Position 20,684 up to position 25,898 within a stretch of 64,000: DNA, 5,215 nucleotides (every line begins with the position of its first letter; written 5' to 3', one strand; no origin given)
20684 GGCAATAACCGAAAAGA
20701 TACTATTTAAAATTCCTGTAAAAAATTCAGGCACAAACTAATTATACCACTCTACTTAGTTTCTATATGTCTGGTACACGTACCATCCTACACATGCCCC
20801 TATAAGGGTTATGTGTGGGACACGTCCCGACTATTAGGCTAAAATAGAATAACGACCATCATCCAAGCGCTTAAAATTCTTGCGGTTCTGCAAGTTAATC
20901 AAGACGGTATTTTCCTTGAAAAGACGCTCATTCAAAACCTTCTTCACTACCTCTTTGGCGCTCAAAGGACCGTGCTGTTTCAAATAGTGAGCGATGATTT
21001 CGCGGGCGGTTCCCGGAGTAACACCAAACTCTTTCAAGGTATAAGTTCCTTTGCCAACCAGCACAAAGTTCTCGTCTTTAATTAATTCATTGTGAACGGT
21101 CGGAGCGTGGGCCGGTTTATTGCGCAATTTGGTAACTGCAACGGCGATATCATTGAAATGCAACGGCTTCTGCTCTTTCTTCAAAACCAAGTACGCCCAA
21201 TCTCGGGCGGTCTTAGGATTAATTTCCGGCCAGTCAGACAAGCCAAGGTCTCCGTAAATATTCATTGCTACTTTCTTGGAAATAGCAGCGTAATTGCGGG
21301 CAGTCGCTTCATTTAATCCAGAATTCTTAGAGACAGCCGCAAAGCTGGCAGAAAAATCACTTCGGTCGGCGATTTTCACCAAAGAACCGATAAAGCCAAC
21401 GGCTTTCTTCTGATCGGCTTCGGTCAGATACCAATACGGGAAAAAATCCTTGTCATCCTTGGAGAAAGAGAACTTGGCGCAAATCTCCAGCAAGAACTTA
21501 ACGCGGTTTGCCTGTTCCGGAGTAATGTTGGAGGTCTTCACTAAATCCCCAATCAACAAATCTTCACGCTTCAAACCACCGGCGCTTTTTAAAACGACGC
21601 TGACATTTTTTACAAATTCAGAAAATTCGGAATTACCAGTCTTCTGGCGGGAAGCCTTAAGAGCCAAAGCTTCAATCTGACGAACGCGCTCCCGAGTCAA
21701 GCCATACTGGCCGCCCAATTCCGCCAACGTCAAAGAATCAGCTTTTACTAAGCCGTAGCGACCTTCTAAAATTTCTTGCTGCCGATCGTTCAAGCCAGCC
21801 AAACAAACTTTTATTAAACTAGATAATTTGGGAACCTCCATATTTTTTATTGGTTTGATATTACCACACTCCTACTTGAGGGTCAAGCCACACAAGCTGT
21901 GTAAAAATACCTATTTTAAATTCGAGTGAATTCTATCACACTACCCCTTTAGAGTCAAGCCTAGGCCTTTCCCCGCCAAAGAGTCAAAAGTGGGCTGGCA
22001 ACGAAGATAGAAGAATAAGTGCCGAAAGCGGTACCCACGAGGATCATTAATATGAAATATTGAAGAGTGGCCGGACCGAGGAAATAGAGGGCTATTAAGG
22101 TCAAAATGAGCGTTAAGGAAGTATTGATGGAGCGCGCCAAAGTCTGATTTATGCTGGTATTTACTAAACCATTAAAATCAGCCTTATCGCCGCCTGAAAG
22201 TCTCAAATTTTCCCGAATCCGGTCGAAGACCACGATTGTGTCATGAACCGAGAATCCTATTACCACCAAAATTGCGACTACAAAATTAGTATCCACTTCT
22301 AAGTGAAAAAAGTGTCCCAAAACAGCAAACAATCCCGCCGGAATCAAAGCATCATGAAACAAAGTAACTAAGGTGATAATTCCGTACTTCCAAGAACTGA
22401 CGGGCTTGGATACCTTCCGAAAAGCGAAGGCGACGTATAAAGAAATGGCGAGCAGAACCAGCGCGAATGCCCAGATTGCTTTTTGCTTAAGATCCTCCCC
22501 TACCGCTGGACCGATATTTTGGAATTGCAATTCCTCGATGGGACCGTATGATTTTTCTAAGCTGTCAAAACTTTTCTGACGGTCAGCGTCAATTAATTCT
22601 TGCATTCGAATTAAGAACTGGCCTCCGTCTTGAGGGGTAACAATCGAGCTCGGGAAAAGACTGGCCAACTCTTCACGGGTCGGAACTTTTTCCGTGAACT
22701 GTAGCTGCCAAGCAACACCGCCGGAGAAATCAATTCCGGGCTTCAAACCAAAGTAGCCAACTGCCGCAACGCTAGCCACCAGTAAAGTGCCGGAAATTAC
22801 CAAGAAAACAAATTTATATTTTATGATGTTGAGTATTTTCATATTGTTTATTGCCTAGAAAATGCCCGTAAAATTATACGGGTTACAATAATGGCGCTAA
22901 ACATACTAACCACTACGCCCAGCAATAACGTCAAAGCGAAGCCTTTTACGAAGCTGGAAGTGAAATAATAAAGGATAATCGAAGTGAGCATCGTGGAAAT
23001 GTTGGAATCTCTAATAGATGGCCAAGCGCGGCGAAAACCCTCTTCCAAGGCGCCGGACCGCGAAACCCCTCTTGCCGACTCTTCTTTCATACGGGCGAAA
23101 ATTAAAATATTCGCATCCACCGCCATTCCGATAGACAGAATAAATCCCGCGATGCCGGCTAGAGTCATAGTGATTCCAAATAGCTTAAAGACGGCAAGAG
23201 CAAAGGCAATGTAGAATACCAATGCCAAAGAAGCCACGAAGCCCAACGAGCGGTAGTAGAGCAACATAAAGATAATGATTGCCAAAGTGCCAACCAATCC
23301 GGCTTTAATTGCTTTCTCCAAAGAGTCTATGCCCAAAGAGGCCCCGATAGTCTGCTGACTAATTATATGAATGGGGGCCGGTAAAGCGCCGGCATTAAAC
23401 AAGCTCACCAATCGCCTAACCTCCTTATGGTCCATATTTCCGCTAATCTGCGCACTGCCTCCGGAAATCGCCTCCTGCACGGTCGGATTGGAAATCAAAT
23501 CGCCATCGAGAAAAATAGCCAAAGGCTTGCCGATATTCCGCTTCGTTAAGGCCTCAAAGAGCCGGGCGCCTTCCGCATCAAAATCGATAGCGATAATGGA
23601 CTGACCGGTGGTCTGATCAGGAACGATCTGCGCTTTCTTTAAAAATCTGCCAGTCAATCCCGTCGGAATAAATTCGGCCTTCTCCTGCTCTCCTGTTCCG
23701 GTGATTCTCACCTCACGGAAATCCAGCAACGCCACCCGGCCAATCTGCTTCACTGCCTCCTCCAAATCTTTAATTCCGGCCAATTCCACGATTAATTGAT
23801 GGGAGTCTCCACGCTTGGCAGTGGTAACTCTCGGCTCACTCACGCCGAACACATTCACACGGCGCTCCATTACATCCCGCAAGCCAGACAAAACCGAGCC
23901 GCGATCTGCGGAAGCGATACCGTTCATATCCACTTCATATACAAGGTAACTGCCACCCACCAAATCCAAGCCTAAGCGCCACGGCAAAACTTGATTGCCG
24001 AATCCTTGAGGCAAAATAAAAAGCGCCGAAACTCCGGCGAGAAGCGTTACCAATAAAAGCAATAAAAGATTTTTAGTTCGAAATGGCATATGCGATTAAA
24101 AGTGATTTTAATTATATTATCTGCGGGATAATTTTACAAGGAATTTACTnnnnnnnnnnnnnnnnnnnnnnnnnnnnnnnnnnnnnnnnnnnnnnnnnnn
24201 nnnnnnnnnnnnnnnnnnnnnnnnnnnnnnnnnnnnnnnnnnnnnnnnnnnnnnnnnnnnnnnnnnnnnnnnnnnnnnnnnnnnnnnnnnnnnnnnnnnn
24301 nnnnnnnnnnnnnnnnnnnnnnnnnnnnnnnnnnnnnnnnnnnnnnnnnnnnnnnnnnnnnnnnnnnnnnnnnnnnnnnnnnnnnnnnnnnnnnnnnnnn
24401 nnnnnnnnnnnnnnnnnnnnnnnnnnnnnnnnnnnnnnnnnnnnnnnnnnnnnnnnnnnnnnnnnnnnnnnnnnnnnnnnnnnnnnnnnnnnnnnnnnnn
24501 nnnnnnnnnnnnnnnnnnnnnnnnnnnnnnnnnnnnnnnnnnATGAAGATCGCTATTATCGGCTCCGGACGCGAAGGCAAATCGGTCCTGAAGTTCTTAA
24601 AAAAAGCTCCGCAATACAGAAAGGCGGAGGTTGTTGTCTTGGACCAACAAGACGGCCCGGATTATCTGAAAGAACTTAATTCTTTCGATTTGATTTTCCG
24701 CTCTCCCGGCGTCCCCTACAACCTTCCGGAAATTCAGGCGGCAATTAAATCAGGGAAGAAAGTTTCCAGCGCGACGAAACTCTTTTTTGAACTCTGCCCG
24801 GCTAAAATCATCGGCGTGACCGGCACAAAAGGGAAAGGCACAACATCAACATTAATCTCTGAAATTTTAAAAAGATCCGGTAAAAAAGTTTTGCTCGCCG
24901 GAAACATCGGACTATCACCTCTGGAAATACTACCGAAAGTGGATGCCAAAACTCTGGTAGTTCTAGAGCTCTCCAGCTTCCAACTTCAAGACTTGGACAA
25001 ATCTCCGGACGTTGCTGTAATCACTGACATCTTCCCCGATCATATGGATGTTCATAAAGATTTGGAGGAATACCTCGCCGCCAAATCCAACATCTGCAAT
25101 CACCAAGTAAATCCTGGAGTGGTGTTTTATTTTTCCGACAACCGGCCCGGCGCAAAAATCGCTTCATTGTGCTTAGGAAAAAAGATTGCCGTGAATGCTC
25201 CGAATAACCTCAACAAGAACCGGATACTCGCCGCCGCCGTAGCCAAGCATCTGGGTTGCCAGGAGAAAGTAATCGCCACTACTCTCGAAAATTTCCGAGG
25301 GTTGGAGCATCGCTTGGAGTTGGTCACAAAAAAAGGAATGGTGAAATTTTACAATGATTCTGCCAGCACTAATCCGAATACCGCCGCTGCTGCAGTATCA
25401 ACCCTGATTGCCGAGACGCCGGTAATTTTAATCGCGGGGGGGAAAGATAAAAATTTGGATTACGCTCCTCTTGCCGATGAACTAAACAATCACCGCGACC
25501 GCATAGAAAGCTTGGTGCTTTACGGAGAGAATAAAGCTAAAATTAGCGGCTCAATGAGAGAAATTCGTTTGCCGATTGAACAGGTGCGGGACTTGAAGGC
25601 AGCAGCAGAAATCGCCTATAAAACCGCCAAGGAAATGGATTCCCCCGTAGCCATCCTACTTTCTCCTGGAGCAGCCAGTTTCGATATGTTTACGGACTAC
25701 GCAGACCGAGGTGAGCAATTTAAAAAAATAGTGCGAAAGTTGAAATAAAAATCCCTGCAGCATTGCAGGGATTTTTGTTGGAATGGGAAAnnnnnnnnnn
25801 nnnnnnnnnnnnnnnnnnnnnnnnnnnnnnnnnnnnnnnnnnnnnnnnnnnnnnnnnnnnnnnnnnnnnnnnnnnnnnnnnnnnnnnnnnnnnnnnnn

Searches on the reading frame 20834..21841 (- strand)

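Call 28: search_protein_families(library=pfam, proteins=[window:20834-21841:-], max_evalue=0.0001)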
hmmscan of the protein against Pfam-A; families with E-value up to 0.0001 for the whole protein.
window:20834-21841:- (335 aa): 2 families
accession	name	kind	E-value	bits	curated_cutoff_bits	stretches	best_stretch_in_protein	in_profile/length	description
PF04545.22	Sigma70_r4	-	9.9e-14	51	24.1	1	13-63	1-47/50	Sigma-70, region 4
PF05066.19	HARE-HTH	-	6.8e-07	30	25.9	0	213-272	4-71/71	HB1, ASXL, restriction endonuclease HTH domain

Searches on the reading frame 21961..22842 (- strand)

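Call 28: search_protein_families(library=pfam, proteins=[window:21961-22842:-], max_evalue=0.0001)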
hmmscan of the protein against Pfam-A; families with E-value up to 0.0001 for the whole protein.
window:21961-22842:- (293 aa): 1 family
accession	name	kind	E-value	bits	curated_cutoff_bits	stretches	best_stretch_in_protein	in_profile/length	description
PF02355.23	SecD_SecF_C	-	3.1e-53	180.5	20.5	1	96-290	7-187/189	Protein export membrane protein SecD/SecF, C-terminal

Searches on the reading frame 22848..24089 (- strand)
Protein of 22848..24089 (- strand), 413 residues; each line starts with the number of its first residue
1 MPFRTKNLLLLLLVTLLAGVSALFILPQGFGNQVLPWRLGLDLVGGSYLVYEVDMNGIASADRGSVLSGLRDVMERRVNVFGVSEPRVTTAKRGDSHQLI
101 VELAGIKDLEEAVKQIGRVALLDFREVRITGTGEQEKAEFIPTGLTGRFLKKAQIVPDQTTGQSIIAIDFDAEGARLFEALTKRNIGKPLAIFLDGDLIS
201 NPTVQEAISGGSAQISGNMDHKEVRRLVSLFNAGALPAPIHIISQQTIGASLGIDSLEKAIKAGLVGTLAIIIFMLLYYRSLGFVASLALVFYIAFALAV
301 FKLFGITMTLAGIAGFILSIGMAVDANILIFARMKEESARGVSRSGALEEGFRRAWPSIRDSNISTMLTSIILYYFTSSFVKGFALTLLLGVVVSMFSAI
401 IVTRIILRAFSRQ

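Call 28: search_protein_families(library=pfam, proteins=[window:22848-24089:-], max_evalue=0.0001)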
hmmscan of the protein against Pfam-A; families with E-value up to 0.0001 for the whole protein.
window:22848-24089:- (413 aa): 4 families
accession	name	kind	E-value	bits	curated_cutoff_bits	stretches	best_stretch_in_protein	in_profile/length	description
PF22599.2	SecDF_P1_head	-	6.6e-29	100.5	27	1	144-238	20-114/114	SecDF, P1 head subdomain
PF02355.23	SecD_SecF_C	-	2e-16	60.4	20.5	1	240-411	13-187/189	Protein export membrane protein SecD/SecF, C-terminal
PF21760.3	SecD_1st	-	5.2e-14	51.9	27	1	71-127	5-58/60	Protein translocase subunit SecDF, P1 domain, N-terminal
PF03176.21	MMPL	-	1.6e-09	37.6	20.5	1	260-402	145-294/333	MMPL family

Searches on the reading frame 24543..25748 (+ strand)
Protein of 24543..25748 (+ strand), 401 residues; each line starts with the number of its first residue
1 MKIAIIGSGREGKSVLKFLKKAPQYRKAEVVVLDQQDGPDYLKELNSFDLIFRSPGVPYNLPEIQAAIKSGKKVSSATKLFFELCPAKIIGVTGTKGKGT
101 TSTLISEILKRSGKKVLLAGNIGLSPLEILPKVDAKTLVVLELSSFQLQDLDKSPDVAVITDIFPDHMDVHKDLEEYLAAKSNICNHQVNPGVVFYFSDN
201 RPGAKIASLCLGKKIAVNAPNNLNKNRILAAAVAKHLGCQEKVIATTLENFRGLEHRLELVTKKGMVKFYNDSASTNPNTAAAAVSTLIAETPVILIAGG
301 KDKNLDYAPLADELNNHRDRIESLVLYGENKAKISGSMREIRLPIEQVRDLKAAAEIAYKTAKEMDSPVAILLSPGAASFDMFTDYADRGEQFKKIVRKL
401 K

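Call 28: search_protein_families(library=pfam, proteins=[window:24543-25748:+], max_evalue=0.0001)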
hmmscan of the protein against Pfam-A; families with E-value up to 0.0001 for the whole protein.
window:24543-25748:+ (401 aa): 3 families
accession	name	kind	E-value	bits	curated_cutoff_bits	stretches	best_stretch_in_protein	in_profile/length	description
PF08245.18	Mur_ligase_M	-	6.1e-22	79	24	1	92-242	1-168/200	Mur ligase middle domain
PF02875.26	Mur_ligase_C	-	1.3e-09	39.4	28.4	1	256-366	1-119/127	Mur ligase, glutamate ligase domain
PF21799.2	MurD-like_N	-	8.9e-08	32.7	27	0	44-74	56-86/88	Mur ligase MurD-like, N-terminal domain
